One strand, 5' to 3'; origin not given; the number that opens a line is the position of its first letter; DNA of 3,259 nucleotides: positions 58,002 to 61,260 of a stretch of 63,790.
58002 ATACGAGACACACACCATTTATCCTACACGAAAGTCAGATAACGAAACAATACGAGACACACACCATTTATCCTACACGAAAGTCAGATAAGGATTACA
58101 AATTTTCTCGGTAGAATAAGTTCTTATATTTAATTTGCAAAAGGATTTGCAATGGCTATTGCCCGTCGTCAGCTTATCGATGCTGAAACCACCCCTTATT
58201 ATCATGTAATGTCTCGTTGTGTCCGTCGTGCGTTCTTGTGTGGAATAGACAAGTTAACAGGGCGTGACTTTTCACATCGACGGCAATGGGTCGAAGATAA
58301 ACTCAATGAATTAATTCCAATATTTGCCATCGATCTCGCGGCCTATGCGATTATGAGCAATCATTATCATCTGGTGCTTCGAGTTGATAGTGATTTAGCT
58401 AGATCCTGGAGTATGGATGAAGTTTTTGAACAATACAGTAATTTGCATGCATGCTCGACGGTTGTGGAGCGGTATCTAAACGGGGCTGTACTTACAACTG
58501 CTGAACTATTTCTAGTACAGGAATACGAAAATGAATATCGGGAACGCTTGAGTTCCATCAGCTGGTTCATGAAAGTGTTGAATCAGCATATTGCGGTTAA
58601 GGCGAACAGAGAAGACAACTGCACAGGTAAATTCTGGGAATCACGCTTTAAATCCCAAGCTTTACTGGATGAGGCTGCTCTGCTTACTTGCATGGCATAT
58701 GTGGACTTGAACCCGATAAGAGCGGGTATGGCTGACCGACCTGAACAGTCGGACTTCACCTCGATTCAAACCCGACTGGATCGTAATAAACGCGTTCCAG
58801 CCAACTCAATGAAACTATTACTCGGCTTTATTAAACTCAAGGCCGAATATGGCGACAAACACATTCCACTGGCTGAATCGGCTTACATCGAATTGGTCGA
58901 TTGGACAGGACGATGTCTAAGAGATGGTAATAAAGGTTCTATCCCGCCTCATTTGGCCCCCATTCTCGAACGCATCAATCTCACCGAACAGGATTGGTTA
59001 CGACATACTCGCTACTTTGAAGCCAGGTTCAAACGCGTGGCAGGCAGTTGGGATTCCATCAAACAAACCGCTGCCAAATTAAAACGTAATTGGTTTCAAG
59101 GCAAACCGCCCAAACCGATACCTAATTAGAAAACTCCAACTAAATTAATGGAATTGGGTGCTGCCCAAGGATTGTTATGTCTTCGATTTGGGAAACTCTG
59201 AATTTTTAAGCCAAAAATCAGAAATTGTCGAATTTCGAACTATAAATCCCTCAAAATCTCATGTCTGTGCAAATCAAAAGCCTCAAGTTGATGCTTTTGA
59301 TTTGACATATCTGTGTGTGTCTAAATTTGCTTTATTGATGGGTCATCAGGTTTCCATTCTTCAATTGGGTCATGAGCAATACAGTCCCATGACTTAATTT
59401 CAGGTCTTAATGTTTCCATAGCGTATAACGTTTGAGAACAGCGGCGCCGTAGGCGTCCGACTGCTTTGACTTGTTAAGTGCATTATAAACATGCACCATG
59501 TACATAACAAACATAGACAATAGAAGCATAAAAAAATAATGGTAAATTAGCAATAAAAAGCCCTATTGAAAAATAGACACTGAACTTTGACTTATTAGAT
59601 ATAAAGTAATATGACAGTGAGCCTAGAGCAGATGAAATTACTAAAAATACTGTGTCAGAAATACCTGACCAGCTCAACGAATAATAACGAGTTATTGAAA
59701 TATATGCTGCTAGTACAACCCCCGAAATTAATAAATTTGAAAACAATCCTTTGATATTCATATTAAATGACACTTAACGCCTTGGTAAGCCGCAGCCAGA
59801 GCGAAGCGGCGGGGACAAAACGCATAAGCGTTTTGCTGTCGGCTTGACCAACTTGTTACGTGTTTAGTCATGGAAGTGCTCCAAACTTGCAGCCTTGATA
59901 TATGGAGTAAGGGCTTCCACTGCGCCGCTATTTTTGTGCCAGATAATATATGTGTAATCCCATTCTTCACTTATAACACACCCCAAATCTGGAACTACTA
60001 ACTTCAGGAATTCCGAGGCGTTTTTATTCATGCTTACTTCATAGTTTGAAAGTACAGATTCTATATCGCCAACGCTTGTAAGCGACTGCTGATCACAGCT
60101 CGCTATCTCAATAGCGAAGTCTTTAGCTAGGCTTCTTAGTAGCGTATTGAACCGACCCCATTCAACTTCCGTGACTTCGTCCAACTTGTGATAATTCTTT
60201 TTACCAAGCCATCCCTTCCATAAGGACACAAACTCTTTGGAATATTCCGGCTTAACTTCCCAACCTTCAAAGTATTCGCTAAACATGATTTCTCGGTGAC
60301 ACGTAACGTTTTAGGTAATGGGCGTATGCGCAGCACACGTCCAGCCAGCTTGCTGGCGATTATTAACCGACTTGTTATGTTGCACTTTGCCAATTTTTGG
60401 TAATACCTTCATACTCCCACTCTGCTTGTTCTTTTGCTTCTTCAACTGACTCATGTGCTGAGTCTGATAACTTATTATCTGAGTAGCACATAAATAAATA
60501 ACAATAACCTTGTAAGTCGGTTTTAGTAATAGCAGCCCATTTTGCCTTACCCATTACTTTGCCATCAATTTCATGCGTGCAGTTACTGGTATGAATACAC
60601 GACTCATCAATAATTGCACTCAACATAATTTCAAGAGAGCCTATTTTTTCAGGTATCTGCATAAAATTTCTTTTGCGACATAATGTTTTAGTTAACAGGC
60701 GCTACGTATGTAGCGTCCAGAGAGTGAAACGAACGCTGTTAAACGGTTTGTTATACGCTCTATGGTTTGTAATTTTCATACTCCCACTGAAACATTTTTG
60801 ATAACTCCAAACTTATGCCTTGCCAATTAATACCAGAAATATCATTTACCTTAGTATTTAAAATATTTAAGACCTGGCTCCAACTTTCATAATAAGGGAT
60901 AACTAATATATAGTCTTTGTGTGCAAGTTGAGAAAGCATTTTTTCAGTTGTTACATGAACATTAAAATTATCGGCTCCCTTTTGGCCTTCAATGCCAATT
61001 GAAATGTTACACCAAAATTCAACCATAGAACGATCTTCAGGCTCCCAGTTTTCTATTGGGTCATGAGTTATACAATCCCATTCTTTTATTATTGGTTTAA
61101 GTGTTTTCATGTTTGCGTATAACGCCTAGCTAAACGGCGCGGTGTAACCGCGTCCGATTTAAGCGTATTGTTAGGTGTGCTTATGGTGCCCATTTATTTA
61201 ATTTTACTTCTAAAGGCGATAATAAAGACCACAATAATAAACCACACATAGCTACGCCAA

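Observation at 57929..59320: A ~1.4-kb segment with a long-form Y1/HUH transposase gene is embedded in the cassette array and truncates a cassette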

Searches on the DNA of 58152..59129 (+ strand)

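Call 46: search_with_rna_model(model_id=R1, sources=[L002, L005, L006, L007, L008, L009, L010, L011, L012, L013, L014, L015, L016, L017, L018, L019, L020, L021, L022, L023, L024, L025, L026, L027, L028, L029, L030, L031, L032, L033, L034, L035, L036, L037, L038, L039, L040, L041, L042, L043, L044, L045, L046, L047, L048, L049, L050, L051, L052, L053, L054, L055, L056, L057, L058, L059, L060, L061, L062, L063, L064, L065, L066, L067, L068, L069, L070, L071, L072, L073, L074, L075, L076, L077, L078, L079, L080, L081, L082, L083, L084], max_evalue=10)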
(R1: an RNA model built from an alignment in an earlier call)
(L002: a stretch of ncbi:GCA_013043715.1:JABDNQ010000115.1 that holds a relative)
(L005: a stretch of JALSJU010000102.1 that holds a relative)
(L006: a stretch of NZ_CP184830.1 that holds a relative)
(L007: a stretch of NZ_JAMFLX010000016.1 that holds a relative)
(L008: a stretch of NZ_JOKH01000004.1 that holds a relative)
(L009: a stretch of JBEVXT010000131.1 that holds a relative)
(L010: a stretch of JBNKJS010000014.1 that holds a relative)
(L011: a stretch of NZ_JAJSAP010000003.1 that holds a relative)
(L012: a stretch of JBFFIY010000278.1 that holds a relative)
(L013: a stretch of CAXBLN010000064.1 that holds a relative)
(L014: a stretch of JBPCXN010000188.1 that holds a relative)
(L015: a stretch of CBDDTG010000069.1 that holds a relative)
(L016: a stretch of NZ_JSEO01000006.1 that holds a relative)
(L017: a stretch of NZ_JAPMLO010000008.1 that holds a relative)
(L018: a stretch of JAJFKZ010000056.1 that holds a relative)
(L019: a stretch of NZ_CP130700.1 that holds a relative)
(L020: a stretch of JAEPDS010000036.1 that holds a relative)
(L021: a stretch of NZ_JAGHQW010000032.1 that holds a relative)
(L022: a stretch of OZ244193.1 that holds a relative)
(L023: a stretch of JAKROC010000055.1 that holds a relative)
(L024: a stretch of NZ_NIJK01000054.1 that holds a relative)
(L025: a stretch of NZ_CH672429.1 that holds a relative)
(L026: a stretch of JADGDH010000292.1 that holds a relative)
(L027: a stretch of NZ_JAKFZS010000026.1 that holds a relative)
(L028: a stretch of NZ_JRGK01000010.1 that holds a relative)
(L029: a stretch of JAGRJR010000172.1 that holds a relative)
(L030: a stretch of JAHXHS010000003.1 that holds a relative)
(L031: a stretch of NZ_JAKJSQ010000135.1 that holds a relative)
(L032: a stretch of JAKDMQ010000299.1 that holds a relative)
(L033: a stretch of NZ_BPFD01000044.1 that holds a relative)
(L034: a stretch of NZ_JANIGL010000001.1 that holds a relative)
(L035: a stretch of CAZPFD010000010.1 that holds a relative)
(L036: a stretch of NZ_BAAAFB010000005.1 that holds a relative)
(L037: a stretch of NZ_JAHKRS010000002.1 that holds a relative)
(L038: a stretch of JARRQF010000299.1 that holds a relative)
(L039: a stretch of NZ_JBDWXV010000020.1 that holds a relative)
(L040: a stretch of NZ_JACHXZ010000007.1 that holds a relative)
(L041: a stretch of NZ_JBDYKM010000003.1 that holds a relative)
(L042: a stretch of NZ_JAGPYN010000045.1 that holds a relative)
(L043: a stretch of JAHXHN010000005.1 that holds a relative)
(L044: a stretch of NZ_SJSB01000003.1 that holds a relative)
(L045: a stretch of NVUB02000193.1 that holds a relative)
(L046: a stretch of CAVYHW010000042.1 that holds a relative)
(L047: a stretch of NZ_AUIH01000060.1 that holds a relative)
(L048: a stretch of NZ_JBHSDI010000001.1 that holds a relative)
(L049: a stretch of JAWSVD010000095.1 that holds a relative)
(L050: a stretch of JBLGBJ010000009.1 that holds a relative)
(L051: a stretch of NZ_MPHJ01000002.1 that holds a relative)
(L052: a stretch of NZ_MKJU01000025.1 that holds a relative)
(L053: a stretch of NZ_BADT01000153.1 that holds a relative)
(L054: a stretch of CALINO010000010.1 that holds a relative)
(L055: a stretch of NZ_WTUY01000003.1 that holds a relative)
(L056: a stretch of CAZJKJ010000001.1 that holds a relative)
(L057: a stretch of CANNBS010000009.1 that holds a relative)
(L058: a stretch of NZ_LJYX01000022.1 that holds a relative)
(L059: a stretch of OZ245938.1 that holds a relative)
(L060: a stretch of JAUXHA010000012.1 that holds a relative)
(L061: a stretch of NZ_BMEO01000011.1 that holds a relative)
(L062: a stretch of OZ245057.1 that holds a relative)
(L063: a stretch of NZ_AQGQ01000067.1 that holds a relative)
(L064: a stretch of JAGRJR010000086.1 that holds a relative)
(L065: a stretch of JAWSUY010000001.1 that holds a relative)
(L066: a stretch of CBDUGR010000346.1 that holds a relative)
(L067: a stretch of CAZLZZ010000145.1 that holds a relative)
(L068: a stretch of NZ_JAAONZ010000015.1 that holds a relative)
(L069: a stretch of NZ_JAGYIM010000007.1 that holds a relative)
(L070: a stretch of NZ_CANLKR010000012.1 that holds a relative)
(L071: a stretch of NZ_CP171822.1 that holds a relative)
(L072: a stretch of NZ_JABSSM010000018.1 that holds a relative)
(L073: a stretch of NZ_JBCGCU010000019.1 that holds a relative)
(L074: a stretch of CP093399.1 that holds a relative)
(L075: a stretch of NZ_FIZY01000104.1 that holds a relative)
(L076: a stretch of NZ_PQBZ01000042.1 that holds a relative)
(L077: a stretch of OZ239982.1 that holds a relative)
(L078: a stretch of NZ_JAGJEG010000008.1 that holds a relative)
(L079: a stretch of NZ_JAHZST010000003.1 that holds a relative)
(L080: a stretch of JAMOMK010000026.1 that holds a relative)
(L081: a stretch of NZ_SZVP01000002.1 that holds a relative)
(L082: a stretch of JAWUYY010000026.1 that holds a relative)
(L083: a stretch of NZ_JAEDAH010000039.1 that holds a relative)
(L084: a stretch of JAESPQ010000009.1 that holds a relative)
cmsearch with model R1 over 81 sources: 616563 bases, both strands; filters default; matches with E-value up to 10: 19.
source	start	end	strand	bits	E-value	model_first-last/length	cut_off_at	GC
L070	2474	2535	+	38.7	3.4e-05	1-48/48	no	0.58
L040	7277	7378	-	31.9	0.0013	1-48/48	no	0.57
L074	992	1066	+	28.3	0.009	1-48/48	no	0.56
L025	6039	6138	+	27.8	0.011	1-48/48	no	0.4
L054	778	824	-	26.9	0.019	1-48/48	no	0.49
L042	2010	2108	+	26.7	0.02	1-48/48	no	0.46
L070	3025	3087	+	26.6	0.022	1-48/48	no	0.57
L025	6423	6484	+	24.6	0.063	1-48/48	no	0.47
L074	651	725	+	24.3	0.073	1-48/48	no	0.51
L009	877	969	-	21.2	0.38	1-48/48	no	0.49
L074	2303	2390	+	21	0.42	1-48/48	no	0.52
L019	2353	2409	+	21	0.43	1-48/48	no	0.54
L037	6755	6826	-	20.8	0.48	1-48/48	no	0.53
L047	8262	8318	-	20.6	0.53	1-48/48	no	0.54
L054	2010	2070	-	19.7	0.85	1-48/48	no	0.56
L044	393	467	+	18.1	2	1-48/48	no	0.55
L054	5877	5954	-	16.9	3.8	1-48/48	no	0.49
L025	3067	3163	+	16.7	4.2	1-48/48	no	0.39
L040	7654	7743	-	15.9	6.5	1-48/48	no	0.57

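Call 77: search_with_rna_model(model_id=R1, sources=[L093, L094, L095, L096, L097, L098, L099, L100, L101, L102, L103, L104, L105, L106, L107, L108, L109, L110, L111, L112, L113, L114, L115, L116, L117, L118, L119, L120, L121, L122, L123, L124, L125, L126, L127, L128, L129, L130, L131, L132, L133, L134, L135, L136, L137, L138, L139, L140, L141, L142, L143, L144, L145, L146, L147, L148, L149, L150, L151, L152, L153, L154, L155, L156, L157, L158, L159, L160, L161, L162, L163, L164, L165, L166, L167, L168, L169, L170, L171, L172], max_evalue=5)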
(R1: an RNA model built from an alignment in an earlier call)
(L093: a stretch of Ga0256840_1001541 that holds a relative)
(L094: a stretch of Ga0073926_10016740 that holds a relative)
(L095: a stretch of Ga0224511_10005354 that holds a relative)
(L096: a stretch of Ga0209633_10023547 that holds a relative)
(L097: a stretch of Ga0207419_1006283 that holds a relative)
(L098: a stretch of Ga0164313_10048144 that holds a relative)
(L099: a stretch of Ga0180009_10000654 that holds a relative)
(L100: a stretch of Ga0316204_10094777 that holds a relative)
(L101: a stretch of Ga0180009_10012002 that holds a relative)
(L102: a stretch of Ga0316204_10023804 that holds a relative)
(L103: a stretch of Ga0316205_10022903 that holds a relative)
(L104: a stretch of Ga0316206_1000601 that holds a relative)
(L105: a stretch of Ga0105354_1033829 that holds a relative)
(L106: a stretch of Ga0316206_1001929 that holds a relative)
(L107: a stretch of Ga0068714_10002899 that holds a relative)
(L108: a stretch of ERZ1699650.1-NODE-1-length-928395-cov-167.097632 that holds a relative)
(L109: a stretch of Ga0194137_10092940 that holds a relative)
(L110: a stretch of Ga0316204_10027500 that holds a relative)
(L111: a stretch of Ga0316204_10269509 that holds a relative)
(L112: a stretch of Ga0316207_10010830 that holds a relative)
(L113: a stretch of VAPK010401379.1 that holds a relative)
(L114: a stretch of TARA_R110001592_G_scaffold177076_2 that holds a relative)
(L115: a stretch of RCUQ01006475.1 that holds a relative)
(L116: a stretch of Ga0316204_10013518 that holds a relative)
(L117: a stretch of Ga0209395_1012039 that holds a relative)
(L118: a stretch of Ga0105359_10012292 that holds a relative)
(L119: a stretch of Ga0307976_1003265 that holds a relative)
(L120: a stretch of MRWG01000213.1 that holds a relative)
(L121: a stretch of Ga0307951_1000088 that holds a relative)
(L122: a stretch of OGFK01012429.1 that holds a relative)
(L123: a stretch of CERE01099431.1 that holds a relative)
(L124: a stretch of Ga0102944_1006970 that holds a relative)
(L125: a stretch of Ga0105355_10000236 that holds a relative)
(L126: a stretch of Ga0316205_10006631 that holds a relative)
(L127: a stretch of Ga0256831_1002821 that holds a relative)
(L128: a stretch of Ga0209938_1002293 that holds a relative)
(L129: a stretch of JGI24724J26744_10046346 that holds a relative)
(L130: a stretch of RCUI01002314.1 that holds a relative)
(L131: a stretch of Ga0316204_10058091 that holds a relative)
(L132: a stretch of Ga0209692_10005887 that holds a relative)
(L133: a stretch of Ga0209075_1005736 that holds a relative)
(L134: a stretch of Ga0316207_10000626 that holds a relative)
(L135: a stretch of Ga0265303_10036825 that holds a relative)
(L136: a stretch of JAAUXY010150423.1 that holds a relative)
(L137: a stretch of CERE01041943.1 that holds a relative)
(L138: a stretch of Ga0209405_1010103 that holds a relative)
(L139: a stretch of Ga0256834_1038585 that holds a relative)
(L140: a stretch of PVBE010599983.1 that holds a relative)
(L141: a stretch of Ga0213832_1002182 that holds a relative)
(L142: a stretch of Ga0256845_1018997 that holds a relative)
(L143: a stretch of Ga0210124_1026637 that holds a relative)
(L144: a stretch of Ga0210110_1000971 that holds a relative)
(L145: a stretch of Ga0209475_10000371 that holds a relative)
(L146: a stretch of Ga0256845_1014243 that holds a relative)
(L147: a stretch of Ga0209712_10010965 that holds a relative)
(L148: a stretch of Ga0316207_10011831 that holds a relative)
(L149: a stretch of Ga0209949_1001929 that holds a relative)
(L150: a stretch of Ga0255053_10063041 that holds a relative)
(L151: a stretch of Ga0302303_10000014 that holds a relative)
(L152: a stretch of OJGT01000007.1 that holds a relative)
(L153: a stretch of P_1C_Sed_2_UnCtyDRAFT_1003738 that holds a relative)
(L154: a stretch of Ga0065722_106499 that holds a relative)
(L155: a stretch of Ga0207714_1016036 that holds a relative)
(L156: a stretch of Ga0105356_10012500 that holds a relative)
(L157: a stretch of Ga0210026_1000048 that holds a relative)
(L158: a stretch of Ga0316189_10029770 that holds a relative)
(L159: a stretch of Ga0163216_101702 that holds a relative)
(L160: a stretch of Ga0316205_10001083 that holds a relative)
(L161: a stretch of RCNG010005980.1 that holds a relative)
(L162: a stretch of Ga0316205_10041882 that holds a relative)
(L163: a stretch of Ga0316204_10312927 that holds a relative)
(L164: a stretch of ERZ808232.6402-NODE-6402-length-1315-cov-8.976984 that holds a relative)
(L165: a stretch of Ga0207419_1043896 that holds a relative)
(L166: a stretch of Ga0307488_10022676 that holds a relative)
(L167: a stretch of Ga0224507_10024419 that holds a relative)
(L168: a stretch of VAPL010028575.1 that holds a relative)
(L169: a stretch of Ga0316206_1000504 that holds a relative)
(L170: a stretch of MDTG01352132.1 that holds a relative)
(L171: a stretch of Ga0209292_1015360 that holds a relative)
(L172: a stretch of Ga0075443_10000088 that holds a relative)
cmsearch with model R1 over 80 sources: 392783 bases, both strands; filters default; matches with E-value up to 5: 6.
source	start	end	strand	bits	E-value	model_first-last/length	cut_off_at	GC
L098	3236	3314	-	34.5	0.00021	1-48/48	no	0.46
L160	6552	6601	-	20.6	0.33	1-48/48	no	0.38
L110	2509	2549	+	17.7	1.6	1-48/48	no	0.2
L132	7205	7276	-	17.2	2.1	1-48/48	no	0.46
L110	736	817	+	16.2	3.4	1-48/48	no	0.49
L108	8220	8300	-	15.9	4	1-48/48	no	0.52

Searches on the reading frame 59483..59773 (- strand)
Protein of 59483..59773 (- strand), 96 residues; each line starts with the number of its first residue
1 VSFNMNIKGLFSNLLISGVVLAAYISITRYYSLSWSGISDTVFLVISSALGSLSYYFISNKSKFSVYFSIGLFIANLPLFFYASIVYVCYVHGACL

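Call 5: search_protein_families(library=pfam, proteins=[window:59483-59773:-], max_evalue=0.01)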
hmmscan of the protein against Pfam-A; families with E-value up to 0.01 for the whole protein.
window:59483-59773:- (96 aa): 0 families

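Call 79: find_encoding_contigs(protein=window:59483-59761:-, flank=5000, max_places=10)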
Protein window:59483-59761:- (92 aa): no gene with exactly this product is on record in the collection.

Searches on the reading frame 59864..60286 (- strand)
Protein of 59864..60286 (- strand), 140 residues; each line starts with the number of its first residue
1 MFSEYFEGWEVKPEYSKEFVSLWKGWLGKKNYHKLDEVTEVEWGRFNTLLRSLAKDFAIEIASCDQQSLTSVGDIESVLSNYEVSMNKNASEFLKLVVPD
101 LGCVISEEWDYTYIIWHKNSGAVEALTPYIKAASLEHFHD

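Call 5: search_protein_families(library=pfam, proteins=[window:59864-60286:-], max_evalue=0.01)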
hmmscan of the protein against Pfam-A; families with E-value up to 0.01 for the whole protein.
window:59864-60286:- (140 aa): 0 families

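Call 53: find_encoding_contigs(protein=window:59864-60286:-, flank=6000, max_places=10)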
Protein window:59864-60286:- (140 aa): no gene with exactly this product is on record in the collection.

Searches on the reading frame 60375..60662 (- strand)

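Call 78: search_protein_families(library=pfam, proteins=[window:60375-60662:-], max_evalue=0.01)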
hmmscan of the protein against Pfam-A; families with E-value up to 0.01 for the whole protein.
window:60375-60662:- (95 aa): 1 family
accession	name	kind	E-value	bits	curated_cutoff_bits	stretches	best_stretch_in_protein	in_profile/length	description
PF16857.10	RNA_pol_inhib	-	0.0087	16.4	27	0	71-85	21-35/47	RNA polymerase inhibitor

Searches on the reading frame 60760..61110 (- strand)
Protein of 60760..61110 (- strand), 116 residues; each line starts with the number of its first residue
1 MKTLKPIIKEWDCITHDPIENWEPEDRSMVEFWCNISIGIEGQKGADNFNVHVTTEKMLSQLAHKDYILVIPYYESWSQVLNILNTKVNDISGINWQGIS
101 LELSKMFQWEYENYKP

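Call 78: search_protein_families(library=pfam, proteins=[window:60760-61110:-], max_evalue=0.01)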
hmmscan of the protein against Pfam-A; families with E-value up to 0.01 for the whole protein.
window:60760-61110:- (116 aa): 1 family
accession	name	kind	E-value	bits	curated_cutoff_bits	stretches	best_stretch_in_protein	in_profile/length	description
PF15586.11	Imm8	-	1e-18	67.9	27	1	8-114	3-114/114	Immunity protein 8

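Call 80: find_encoding_contigs(protein=window:60760-61110:-, flank=5000, max_places=10)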
Protein window:60760-61110:- (116 aa): 2 contigs read that carry it; 2 places shown.
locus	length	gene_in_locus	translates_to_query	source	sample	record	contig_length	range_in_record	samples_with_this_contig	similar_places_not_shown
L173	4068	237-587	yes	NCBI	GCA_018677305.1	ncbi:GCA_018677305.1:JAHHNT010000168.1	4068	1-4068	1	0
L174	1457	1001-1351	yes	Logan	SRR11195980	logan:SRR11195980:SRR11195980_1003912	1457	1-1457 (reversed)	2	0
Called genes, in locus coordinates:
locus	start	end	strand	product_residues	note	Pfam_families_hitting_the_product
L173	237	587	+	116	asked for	PF15586:Imm8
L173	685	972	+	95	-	-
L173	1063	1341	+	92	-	-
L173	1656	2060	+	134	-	PF01250:Ribosomal_S6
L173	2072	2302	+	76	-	PF01084:Ribosomal_S18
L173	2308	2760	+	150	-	PF01281:Ribosomal_L9_N, PF03948:Ribosomal_L9_C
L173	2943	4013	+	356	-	PF00772:DnaB, PF13481:AAA_25, PF03796:DnaB_C, PF06745:ATPase (weak)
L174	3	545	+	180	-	?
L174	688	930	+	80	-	-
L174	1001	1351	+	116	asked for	PF15586:Imm8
